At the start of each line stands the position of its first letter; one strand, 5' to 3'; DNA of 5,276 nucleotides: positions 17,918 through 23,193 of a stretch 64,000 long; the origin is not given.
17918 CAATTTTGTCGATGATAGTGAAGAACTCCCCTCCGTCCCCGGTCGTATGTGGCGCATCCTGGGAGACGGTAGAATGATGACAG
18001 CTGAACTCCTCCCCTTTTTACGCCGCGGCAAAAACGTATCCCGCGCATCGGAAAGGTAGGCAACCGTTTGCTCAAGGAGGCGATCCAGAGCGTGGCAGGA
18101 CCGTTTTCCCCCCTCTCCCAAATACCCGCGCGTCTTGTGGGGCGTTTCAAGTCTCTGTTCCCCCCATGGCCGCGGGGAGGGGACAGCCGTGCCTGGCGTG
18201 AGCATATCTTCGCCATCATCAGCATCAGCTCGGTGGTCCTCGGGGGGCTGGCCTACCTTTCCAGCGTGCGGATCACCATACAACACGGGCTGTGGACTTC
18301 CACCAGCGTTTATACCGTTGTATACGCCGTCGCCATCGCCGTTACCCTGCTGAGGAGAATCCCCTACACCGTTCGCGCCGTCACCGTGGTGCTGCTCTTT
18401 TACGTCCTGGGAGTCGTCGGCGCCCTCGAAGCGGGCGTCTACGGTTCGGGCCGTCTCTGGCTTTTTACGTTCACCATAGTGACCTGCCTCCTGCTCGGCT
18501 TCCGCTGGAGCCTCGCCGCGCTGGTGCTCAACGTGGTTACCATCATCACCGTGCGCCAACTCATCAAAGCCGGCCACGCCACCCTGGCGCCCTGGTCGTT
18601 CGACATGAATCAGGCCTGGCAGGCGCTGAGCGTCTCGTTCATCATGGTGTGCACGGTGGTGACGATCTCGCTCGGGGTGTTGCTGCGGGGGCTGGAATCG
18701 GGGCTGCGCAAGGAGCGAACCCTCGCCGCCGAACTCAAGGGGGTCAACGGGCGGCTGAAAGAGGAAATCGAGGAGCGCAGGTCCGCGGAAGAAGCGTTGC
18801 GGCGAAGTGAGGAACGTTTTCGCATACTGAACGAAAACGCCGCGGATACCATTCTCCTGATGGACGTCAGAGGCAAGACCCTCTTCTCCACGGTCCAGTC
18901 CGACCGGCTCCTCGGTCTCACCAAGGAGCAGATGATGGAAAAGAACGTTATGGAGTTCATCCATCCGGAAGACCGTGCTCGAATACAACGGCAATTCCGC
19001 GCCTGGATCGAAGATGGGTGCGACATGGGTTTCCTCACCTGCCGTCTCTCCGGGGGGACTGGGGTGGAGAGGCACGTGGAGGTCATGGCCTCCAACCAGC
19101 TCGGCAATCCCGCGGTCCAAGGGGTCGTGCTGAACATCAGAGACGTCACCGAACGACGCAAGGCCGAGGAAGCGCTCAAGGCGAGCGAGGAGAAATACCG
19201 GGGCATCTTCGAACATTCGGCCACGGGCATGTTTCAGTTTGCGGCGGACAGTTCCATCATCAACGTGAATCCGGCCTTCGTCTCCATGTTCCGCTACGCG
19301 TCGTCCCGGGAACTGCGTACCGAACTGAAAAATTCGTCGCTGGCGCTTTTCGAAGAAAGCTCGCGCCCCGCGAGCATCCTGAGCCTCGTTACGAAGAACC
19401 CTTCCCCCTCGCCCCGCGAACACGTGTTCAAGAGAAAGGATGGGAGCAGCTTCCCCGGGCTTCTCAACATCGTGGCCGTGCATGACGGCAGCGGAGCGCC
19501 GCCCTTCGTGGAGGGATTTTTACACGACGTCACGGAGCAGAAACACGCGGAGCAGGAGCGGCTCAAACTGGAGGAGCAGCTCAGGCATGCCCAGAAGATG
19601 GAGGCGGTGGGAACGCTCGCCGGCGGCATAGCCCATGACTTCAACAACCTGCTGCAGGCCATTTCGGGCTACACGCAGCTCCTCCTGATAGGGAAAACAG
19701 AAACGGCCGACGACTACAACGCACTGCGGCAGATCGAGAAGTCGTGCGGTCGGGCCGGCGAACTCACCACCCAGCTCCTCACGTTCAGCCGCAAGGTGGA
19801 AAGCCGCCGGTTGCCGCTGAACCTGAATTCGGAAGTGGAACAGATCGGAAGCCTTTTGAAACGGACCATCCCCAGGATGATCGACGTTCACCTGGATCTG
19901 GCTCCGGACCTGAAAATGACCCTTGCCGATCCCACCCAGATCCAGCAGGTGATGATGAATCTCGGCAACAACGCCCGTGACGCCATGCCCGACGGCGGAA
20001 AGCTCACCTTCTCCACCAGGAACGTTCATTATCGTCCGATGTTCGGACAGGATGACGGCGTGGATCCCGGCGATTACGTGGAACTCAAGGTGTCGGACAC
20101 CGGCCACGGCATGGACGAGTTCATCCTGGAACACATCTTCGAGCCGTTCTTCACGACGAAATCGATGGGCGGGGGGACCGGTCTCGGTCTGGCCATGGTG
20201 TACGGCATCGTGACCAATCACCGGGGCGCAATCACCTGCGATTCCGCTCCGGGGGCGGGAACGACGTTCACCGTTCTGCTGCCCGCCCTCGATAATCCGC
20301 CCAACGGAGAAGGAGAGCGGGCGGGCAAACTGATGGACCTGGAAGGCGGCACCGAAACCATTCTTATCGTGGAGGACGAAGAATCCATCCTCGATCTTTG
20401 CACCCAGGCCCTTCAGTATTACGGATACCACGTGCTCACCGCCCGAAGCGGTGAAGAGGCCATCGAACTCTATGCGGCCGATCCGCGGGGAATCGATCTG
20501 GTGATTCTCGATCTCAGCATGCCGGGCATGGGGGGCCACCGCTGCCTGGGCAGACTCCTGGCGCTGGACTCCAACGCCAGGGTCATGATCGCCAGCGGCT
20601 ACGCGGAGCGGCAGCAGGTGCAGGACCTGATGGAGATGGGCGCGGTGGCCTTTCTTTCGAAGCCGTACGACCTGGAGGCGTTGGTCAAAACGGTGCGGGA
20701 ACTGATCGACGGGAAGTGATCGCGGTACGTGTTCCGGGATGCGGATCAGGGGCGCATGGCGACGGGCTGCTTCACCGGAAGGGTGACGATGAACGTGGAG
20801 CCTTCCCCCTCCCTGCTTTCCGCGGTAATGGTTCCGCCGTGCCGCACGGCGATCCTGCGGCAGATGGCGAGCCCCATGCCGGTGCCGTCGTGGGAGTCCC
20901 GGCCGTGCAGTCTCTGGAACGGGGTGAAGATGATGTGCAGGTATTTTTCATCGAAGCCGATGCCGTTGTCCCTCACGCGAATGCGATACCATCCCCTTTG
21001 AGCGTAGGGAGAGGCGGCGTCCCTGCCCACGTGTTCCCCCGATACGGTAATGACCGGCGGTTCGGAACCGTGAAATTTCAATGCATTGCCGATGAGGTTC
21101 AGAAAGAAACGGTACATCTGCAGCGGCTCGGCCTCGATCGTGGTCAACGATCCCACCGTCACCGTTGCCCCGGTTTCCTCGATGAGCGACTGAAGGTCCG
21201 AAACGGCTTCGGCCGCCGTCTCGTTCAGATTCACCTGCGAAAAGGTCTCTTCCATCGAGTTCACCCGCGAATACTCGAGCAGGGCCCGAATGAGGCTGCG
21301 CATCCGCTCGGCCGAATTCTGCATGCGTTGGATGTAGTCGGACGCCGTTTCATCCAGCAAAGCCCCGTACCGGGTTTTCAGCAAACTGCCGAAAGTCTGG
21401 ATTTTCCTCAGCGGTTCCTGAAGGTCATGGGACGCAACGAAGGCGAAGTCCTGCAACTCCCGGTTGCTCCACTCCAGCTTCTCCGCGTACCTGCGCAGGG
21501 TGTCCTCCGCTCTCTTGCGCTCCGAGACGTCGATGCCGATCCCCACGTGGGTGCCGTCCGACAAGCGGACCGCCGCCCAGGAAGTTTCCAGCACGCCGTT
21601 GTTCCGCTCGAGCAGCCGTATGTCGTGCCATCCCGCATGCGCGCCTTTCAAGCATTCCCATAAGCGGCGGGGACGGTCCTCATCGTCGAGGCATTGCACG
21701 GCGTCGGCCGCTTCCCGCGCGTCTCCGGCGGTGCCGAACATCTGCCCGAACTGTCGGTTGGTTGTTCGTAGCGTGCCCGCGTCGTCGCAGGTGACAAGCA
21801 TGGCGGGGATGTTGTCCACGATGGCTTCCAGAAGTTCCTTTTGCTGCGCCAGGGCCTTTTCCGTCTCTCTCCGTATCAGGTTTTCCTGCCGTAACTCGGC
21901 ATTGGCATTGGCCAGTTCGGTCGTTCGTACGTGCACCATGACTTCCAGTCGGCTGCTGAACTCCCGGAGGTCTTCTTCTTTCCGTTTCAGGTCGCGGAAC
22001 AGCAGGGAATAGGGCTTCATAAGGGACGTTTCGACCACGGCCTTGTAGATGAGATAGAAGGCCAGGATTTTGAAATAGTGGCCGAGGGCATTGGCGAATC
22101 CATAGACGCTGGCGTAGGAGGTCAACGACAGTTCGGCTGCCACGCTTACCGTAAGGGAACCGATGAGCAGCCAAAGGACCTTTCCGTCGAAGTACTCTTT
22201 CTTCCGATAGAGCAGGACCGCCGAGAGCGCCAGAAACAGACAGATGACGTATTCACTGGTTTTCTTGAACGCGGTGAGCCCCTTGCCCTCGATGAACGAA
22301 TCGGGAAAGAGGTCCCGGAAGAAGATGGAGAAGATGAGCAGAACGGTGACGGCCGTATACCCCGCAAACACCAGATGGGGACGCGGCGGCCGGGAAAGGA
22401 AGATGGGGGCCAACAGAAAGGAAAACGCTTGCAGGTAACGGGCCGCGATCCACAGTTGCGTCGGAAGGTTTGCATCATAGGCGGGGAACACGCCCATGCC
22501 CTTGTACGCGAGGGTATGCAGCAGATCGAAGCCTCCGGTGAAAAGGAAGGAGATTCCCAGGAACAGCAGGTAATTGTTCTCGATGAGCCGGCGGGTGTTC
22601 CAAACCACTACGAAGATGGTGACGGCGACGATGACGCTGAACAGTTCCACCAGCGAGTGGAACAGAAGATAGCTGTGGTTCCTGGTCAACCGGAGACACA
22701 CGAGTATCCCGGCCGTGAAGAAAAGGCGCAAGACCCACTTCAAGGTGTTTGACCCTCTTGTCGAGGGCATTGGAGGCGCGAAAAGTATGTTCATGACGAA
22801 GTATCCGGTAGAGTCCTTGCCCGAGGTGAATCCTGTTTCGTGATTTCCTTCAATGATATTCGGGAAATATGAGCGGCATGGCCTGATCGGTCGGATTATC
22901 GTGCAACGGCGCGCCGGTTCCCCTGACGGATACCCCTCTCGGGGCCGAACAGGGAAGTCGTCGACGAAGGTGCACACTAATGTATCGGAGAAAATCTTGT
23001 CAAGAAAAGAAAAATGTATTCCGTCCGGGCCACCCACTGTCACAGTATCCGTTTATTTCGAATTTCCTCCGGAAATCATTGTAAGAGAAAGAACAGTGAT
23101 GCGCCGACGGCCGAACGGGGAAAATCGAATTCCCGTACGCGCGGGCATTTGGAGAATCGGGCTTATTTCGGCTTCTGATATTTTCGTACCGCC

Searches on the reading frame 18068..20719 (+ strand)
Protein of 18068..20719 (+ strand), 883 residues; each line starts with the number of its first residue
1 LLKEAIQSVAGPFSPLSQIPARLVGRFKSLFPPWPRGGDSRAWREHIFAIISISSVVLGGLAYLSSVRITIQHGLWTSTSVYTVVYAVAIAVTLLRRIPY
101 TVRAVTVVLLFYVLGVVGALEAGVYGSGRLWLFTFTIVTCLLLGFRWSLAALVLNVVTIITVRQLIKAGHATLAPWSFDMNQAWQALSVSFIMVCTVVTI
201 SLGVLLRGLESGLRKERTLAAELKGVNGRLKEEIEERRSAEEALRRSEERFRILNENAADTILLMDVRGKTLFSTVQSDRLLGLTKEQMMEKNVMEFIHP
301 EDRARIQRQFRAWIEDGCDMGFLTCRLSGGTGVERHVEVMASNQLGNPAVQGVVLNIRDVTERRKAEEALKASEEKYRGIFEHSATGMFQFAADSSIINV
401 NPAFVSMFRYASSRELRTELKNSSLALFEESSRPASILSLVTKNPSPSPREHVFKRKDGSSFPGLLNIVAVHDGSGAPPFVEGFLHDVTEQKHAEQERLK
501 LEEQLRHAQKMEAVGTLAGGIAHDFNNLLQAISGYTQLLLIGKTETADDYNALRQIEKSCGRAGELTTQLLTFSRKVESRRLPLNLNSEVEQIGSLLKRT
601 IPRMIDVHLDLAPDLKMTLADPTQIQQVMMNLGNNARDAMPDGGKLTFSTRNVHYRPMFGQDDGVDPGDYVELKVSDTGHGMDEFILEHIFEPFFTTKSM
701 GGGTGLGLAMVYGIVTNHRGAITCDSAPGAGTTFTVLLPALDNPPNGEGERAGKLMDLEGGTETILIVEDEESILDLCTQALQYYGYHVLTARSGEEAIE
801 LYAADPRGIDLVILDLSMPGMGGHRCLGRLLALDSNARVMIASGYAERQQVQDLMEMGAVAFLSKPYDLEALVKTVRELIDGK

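Call 25: search_protein_families(library=pfam, proteins=[window:18068-20719:+], max_evalue=0.00001)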
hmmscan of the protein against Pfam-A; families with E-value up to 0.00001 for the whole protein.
window:18068-20719:+ (883 aa): 9 families
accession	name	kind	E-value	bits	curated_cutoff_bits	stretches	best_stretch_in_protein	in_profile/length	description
PF20969.2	MASE11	-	6e-32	111.3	27.3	1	42-209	1-168/168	MASE11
PF00072.30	Response_reg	-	1.3e-24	86.9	30.2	1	765-876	1-110/111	Response regulator receiver domain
PF02518.31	HATPase_c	-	5.1e-23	82.1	26.4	1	621-740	2-109/111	Histidine kinase-, DNA gyrase B-, and HSP90-like ATPase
PF00989.32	PAS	-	1e-14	54.9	22.6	1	375-488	1-113/113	PAS fold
PF13426.13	PAS_9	-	1.6e-12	48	27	1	393-490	9-103/103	PAS domain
PF08448.16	PAS_4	-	2.7e-11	44.1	23.1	1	278-364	24-109/110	PAS fold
PF00512.31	HisKA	-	5.2e-08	33.3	26.9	1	515-576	3-63/66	His Kinase A (phospho-acceptor) domain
PF08447.18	PAS_3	-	5.7e-08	33.4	25.6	1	279-326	9-57/89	PAS fold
PF13188.13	PAS_8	-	6.8e-07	29.4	21.8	0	375-416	1-38/65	PAS domain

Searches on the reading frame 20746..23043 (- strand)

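Call 25: search_protein_families(library=pfam, proteins=[window:20746-23043:-], max_evalue=0.00001)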
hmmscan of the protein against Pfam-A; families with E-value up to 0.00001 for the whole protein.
window:20746-23043:- (765 aa): 3 families
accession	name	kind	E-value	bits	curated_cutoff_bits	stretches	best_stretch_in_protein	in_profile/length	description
PF17159.10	MASE3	-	1.1e-90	303.7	31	1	122-344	3-226/226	Membrane-associated sensor domain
PF02518.31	HATPase_c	-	3.7e-25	89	26.4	1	640-758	3-110/111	Histidine kinase-, DNA gyrase B-, and HSP90-like ATPase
PF00512.31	HisKA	-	9e-11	42.1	26.9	1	531-595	3-64/66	His Kinase A (phospho-acceptor) domain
